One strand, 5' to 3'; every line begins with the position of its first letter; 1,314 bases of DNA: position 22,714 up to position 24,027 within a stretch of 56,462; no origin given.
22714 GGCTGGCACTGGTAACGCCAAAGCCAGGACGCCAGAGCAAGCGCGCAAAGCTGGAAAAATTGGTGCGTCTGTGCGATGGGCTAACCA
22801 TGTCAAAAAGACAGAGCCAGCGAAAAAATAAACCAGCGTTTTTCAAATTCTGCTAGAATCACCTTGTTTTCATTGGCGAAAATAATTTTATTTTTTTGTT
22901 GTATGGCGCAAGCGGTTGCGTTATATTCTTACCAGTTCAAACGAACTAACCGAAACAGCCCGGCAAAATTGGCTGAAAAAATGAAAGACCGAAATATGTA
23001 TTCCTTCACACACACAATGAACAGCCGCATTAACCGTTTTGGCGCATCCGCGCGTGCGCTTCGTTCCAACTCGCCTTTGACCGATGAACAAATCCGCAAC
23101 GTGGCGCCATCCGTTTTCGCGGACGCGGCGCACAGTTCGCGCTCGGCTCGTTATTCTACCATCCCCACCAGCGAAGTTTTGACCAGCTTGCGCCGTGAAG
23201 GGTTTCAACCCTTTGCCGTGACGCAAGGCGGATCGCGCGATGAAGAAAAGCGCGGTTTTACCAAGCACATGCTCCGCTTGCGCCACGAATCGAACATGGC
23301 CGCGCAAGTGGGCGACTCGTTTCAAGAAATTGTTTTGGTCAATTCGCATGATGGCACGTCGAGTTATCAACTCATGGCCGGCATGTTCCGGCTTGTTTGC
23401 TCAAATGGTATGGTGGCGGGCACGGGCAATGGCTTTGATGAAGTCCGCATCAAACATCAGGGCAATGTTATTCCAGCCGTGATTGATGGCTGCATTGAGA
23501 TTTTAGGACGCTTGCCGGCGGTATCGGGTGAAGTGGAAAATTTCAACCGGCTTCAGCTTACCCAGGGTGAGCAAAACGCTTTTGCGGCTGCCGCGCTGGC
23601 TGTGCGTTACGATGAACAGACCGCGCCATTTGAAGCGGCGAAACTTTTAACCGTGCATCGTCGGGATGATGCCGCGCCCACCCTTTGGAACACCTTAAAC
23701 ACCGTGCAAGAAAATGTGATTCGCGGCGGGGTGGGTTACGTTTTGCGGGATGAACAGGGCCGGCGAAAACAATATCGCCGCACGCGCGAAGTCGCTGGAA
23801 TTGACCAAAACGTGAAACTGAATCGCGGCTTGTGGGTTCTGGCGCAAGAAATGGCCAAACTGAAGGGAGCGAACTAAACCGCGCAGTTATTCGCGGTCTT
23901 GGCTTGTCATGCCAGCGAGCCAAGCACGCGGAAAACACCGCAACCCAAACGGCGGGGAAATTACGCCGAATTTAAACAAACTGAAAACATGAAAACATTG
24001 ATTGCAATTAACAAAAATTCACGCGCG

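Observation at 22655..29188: A 6.5-kb opposite-strand island of ICE/plasmid-type genes splits the head module from the neck/tail module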

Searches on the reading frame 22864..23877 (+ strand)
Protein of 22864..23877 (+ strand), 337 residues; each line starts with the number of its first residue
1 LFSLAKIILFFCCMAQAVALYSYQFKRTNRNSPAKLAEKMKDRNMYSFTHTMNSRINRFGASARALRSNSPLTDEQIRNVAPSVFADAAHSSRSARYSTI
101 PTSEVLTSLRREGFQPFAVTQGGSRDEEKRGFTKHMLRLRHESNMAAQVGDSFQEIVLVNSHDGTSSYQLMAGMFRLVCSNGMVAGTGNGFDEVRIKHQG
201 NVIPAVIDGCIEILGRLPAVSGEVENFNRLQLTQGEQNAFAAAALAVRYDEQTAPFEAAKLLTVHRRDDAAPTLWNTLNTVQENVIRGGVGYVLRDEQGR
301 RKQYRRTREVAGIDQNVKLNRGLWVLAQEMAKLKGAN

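Call 5: search_protein_families(library=pfam, proteins=[window:22864-23877:+], max_evalue=0.01)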
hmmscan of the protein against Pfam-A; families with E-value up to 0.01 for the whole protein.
window:22864-23877:+ (337 aa): 1 family
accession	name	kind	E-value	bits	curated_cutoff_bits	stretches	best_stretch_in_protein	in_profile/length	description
PF06067.16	DUF932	-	8.8e-47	160.2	23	1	89-324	1-227/227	Domain of unknown function (DUF932)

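Call 6: search_protein_families(library=phrogs, proteins=[window:22864-23877:+], max_evalue=0.01)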
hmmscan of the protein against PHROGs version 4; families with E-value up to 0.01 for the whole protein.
window:22864-23877:+ (337 aa): 3 families
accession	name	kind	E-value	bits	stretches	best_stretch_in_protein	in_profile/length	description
phrog_12094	-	unknown function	2.1e-88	297.1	1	58-333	5-277/281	-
phrog_1221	-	unknown function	1.8e-06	28.3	1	156-202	164-211/355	-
phrog_21518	-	unknown function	0.007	16.8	1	157-206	117-164/285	-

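Call 29: search_protein_families(library=ncbifam, proteins=[window:22864-23877:+], max_evalue=0.01)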
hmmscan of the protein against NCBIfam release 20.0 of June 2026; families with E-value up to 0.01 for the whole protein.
window:22864-23877:+ (337 aa): 1 family
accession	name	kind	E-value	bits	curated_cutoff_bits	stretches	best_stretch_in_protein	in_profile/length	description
TIGR03299.1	LGT_TIGR03299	subfamily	7.8e-06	25.3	110.7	1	94-316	76-301/312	phage/plasmid-like protein TIGR03299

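Call 31: search_solved_structures(query=window:22864-23877:+, max_evalue=1)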
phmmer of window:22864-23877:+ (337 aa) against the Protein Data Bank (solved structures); distinct sequences matched with E-value up to 1: 1.
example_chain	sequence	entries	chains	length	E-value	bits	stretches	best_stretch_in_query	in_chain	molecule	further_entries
7eyd_09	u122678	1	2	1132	0.68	12.2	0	212-244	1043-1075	Phycobiliprotein ApcE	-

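Call 48: search_dna_similar(query=window:22981-23877:+, collection=plasmids, mode=protein, max_rows=12, max_evalue=0.00001)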
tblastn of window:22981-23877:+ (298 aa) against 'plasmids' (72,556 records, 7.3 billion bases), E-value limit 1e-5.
The search stops at 5000 records and this limit was reached: more records match than are counted here, and every count below describes the 5000 best-scoring records only.
Records with a match: at least 5000; places in all: 5399; records where one place covers at least 80% of the query: 5000.
Best place of each record, by identity: <60% 5000.
By first word of the organism name: Klebsiella 2396; Escherichia 1694; Enterobacter 200; Pseudomonas 156; Serratia 91; Burkholderia 89; Citrobacter 84; Salmonella 79; Xanthomonas 49; Shigella 28; and 54 more.
By predicted mobility (MOB-suite, as given by PLSDB): conjugative 4356; non-mobilizable 330; mobilizable 314.
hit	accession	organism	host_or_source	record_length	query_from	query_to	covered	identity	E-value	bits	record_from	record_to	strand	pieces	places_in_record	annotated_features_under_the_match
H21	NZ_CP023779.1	Nocardia terpenica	Homo sapiens,cerebrospinal fluid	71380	23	296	92%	53.8%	2e-84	283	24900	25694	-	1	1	DUF932 domain-containing protein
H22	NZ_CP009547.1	Burkholderia sp. 2002721687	water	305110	8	296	97%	50.5%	4e-80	271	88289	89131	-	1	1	DUF932 domain-containing protein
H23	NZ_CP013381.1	Burkholderia humptydooensis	water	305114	8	296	97%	50.5%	4e-80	271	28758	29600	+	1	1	DUF932 domain-containing protein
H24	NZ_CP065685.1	Burkholderia humptydooensis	-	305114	8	296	97%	50.5%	4e-80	271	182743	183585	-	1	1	DUF932 domain-containing protein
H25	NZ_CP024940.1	Paraburkholderia hospita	soil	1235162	4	296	98%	49.2%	8e-81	273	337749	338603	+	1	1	record has no annotation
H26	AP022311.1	Burkholderia sp. SFA1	-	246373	18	296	94%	51.6%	2e-80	272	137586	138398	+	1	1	hypothetical protein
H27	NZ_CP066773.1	Ralstonia pickettii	Homo sapiens,single cell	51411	23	295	92%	52.7%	3e-75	256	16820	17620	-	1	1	DUF932 domain-containing protein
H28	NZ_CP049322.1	Caballeronia sp. SBC2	whole organism,soil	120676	18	296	94%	51.4%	5e-82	276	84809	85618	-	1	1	DUF932 domain-containing protein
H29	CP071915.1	Ralstonia solanacearum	Pogostemon cablin,Single strain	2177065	18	296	94%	51.2%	7e-80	270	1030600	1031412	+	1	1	DUF945 domain-containing protein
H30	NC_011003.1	Burkholderia cenocepacia J2315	-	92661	18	296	94%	51.2%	2e-80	271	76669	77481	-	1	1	DUF932 domain-containing protein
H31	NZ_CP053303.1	Burkholderia cenocepacia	Homo sapiens,sputum from cystic ...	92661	18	296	94%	51.2%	2e-80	271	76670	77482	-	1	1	DUF932 domain-containing protein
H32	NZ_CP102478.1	Burkholderia cenocepacia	Homo sapiens,pure culture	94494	18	296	94%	51.2%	2e-80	271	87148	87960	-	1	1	DUF932 domain-containing protein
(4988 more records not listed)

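Call 49: search_dna_similar(query=window:22981-23877:+, collection=phages, mode=protein, max_rows=12, max_evalue=0.00001)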
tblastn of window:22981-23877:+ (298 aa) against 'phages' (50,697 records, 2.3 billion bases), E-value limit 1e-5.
Records with a match: 27; places in all: 29; records where one place covers at least 80% of the query: 27.
Best place of each record, by identity: <60% 27.
By first word of the organism name: Erwinia 7; Yersinia 4; Flavobacterium 4; Xanthomonas 2; Cronobacter 2; Serratia 2; Pectobacterium 2; Bacteriophage 1; Caudoviricetes 1; Curvibacter 1; and 1 more.
By host as written in the record: - 6; Flavobacterium sp. LMO8 4; Erwinia amylovora SNUABM_01 3; Erwinia amylovora 3; Xanthomonas vesicatoria 2; Cronobacter sakazakii 2; Serratia marcescens UCC2017 2; Pectobacterium carotovorum subsp. carotovorum strain CBBL19-1-37 2; and 3 more.
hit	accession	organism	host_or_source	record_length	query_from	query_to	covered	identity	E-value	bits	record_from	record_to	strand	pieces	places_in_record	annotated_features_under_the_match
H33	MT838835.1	Bacteriophage sp.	human fecal samples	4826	33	297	89%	42.6%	7e-62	216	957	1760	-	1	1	record has no annotation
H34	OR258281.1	Xanthomonas phage XaC1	Xanthomonas vesicatoria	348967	25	291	90%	38.7%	2e-54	195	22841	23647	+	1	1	hypothetical protein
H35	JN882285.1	Cronobacter phage vB_CsaM_GAP32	Cronobacter sakazakii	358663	21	291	91%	37.5%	1e-45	170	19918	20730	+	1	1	hypothetical protein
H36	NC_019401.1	Cronobacter phage vB_CsaM_GAP32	Cronobacter sakazakii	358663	21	291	91%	37.5%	1e-45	170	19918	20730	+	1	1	hypothetical protein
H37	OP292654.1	Xanthomonas phage XbC2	Xanthomonas vesicatoria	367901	21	292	91%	37.1%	1e-47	176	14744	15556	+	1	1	hypothetical protein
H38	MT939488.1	Erwinia phage pEa_SNUABM_50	Erwinia amylovora SNUABM_01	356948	21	293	92%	36.4%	1e-45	170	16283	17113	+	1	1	hypothetical protein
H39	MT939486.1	Erwinia phage pEa_SNUABM_12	Erwinia amylovora SNUABM_01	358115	21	293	92%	36.4%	1e-45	170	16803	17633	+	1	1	hypothetical protein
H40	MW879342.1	Erwinia phage pEa_SNUABM_19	Erwinia amylovora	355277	21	293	92%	36.4%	2e-45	169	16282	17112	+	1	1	hypothetical protein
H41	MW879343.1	Erwinia phage pEa_SNUABM_44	Erwinia amylovora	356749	21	293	92%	36.4%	2e-45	169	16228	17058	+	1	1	hypothetical protein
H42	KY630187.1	Serratia phage BF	Serratia marcescens UCC2017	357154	21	293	92%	36.4%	2e-45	169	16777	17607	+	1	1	hypothetical protein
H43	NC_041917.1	Serratia phage BF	Serratia marcescens UCC2017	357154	21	293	92%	36.4%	2e-45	169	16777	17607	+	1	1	hypothetical protein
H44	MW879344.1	Erwinia phage pEa_SNUABM_49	Erwinia amylovora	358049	21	293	92%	36.4%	2e-45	169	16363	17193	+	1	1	hypothetical protein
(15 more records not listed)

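Call 53: get_annotated_region(hit=H30, flank=8000)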
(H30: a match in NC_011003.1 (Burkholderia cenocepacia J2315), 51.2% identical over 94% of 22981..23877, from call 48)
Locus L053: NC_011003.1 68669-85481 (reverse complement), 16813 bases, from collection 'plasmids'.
description: Burkholderia cenocepacia J2315 plasmid pBCJ2315, complete sequence
organism: Burkholderia cenocepacia J2315 (NCBI taxid 216591)
taxonomy: Bacteria; Pseudomonadota; Betaproteobacteria; Burkholderiales; Burkholderiaceae; Burkholderia; Burkholderia cenocepacia; Burkholderia cenocepacia J2315
host: -; source: -; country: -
typing (MOB-suite, as given by PLSDB): conjugative; replicon rep_cluster_1467; relaxase MOBF; mating-pair formation MPF_F
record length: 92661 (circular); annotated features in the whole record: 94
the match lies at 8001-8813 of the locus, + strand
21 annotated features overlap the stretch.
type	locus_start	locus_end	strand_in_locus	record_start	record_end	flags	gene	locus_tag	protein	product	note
CDS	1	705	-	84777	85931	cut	-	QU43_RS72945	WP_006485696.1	hypothetical protein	-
CDS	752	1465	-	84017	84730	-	-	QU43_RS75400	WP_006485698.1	NUDIX hydrolase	-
CDS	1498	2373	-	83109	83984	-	murB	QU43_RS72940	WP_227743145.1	UDP-N-acetylmuramate dehydrogenase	GO:0009252 - peptidoglycan biosynthetic process [Evidence IEA]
CDS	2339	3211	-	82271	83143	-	-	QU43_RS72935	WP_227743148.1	carbamoyltransferase C-terminal domain-containing protein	-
CDS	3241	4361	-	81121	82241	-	-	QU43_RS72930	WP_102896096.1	IS3-like element IS407 family transposase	GO:0006313 - DNA transposition [Evidence IEA]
CDS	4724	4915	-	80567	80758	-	-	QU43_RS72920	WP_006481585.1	hypothetical protein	-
CDS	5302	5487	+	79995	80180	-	-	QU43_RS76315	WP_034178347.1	hypothetical protein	-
CDS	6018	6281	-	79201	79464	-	-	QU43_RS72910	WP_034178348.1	hypothetical protein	-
CDS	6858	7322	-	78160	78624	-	-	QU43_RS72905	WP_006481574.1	hypothetical protein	-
CDS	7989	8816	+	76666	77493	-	-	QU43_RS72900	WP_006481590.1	DUF932 domain-containing protein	-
CDS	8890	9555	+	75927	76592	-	-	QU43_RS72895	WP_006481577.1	LPD29 domain-containing protein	-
CDS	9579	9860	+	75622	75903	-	-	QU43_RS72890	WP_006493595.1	hypothetical protein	-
CDS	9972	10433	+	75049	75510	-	-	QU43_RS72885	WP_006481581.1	hypothetical protein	-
CDS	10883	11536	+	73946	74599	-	-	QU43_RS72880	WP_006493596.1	DNA methyltransferase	-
CDS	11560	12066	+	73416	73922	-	-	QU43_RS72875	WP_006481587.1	hypothetical protein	-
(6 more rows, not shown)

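Call 68: find_homologous_proteins(query=window:22981-23877:+, max_evalue=1e-20)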
Query window:22981-23877:+ (298 aa): 5494 proteins with E <= 1e-20 among 8000 candidates; the best 120 are listed.
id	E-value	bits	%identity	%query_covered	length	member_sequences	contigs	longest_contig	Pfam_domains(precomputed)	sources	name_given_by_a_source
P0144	2.0e-193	659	100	100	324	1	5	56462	PF06067.17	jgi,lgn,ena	-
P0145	3.9e-165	566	90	96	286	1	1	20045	PF06067.17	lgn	-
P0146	2.1e-161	554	86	98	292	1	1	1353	PF06067.17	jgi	jgi:hypothetical protein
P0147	1.4e-160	551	86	97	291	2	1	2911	PF06067.17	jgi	jgi:hypothetical protein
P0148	1.8e-158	544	86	97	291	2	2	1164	PF06067.17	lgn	-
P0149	4.5e-157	539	84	97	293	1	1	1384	PF06067.17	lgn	-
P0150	8.7e-156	535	87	96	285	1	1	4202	PF06067.17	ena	-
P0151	9.1e-156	535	84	97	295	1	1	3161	PF06067.17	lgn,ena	-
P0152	4.4e-153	526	81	98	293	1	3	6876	PF06067.17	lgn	-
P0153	9.7e-152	522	81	97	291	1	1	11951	PF06067.17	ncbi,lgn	-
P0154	7.4e-151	519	83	96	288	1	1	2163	PF06067.17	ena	-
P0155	1.3e-150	518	82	95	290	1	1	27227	PF06067.17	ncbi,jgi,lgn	ncbi:MAG TPA: DUF932 domain-containing protein [Verrucomicrobiae bacterium]|jgi:hypothetical protein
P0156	2.9e-148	511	82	96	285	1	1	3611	PF06067.17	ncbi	-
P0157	1.6e-146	505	79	98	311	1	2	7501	PF06067.17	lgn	-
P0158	6.2e-142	490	79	95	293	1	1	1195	PF06067.17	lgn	-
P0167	3.5e-138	478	75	95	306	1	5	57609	PF06067.17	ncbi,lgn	-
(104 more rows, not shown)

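Call 69: find_encoding_contigs(protein=P0145, flank=10000, max_places=1)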
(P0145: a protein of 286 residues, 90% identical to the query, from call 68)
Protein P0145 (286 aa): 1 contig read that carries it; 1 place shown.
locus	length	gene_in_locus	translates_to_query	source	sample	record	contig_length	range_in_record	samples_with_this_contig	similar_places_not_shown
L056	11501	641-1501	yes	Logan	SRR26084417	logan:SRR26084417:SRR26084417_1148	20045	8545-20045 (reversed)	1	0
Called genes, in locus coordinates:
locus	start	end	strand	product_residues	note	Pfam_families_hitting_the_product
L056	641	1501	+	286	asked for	PF06067:DUF932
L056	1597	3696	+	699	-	-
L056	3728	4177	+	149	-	PF20213:DUF6573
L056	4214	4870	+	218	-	-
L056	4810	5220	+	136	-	-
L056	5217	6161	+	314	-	PF05406:WGR (weak)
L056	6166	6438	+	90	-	-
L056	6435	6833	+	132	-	-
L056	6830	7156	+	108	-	-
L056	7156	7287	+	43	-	-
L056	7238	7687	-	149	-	-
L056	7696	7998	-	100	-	-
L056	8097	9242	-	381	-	-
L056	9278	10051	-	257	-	-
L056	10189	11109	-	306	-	PF01343:Peptidase_S49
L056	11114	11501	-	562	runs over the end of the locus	PF05136:Phage_portal_2 (faint)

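Call 70: find_encoding_contigs(protein=P0155, flank=10000, max_places=1)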
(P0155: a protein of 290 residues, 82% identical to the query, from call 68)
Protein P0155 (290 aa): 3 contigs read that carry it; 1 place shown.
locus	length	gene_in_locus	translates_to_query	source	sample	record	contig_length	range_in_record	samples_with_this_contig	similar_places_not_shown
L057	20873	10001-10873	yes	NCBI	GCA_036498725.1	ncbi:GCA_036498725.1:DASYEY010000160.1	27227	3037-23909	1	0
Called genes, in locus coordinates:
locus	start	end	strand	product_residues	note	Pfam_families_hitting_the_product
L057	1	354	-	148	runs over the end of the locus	-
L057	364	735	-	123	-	-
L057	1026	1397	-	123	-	-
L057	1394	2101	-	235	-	PF24703:DUF7666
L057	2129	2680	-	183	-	PF07352:Phage_Mu_Gam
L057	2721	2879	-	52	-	-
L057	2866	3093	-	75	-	-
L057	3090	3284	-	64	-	-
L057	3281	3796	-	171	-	-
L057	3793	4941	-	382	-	-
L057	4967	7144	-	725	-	PF13518:HTH_28, PF13565:HTH_32 (weak)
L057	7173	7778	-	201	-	-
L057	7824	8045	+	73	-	-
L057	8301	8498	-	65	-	-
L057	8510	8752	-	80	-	-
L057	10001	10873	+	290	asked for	PF06067:DUF932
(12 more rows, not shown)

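Call 71: find_encoding_contigs(protein=P0167, flank=10000, max_places=1)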
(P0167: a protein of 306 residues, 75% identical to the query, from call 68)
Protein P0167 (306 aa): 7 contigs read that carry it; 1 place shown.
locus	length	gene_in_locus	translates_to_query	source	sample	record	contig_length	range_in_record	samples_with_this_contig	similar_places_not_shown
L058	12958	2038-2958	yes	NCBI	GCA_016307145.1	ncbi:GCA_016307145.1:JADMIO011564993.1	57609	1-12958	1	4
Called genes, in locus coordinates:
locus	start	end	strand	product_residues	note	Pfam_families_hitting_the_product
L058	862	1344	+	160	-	-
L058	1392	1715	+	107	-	-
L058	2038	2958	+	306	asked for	PF06067:DUF932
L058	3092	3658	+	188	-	-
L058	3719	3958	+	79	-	-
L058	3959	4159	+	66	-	-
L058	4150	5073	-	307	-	PF02195:ParB_N (weak), PF17762:HTH_ParB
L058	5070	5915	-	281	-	-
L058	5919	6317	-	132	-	-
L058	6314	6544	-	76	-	-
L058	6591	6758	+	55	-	-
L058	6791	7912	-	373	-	-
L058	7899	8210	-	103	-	-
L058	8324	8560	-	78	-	-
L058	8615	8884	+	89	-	-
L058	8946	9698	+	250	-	PF02498:Bro-N, PF03374:ANT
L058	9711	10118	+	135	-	-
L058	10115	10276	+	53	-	-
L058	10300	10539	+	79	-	-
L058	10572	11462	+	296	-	-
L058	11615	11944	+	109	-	-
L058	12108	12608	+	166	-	PF23649:FKBP15 (weak)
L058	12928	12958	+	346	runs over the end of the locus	-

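Call 73: search_protein_families(library=pfam, proteins=[L056:1597-3696:+, L056:4214-4870:+, L056:4810-5220:+, L056:6166-6438:+, L056:6435-6833:+, L056:8097-9242:-], max_evalue=0.05)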
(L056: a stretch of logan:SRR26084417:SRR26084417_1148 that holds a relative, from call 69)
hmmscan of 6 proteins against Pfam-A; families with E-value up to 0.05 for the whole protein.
L056:1597-3696:+ (699 aa): 0 families

L056:4214-4870:+ (218 aa): 2 families
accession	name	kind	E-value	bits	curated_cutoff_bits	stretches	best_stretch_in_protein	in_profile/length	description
PF13428.12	TPR_14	-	0.025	15.7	23.5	0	15-40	8-33/44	Tetratricopeptide repeat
PF07719.23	TPR_2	-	0.032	14.8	27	0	15-40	8-33/34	Tetratricopeptide repeat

L056:4810-5220:+ (136 aa): 0 families

L056:6166-6438:+ (90 aa): 0 families

L056:6435-6833:+ (132 aa): 0 families

L056:8097-9242:- (381 aa): 1 family
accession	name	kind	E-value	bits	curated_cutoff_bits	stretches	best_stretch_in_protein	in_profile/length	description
PF11651.14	P22_CoatProtein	-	2.9e-11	43.3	24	2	65-274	62-283/423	P22 coat protein - gene protein 5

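Call 84: predict_structure(alignment_id=A4)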
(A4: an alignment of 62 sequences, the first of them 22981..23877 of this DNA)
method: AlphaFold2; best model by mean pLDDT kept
length: 298 residues; sequences in the alignment: 62
mean_pLDDT: 84.6   pTM: 0.80
mean pLDDT of the five models: 84.6, 82.8, 81.2, 81.0, 81.0
residues with pLDDT >= 90: 155; 70-90: 99; 50-70: 21; < 50: 23
segments of 3 or more residues with pLDDT < 50: 1-3, 5-22
pLDDT, mean of each block of 10 residues (from residue 1): 44 38 72 95 90 84 95 96 84 91 78 84 82 79 66 80 95 91 90 96 93 92 90 93 90 92 93 87 90 89
secondary structure, 60 per line:
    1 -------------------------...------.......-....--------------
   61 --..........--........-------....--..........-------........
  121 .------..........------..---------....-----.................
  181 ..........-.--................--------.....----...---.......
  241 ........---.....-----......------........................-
elements in order: E26-28 H35-41 H43-46 H63-72 E75-82 H90-93 E96-102 E113-121 E128-137 E155-158 H164-190 H195-210 H219-223 H235-248 E252-256 E262-267 H274-297
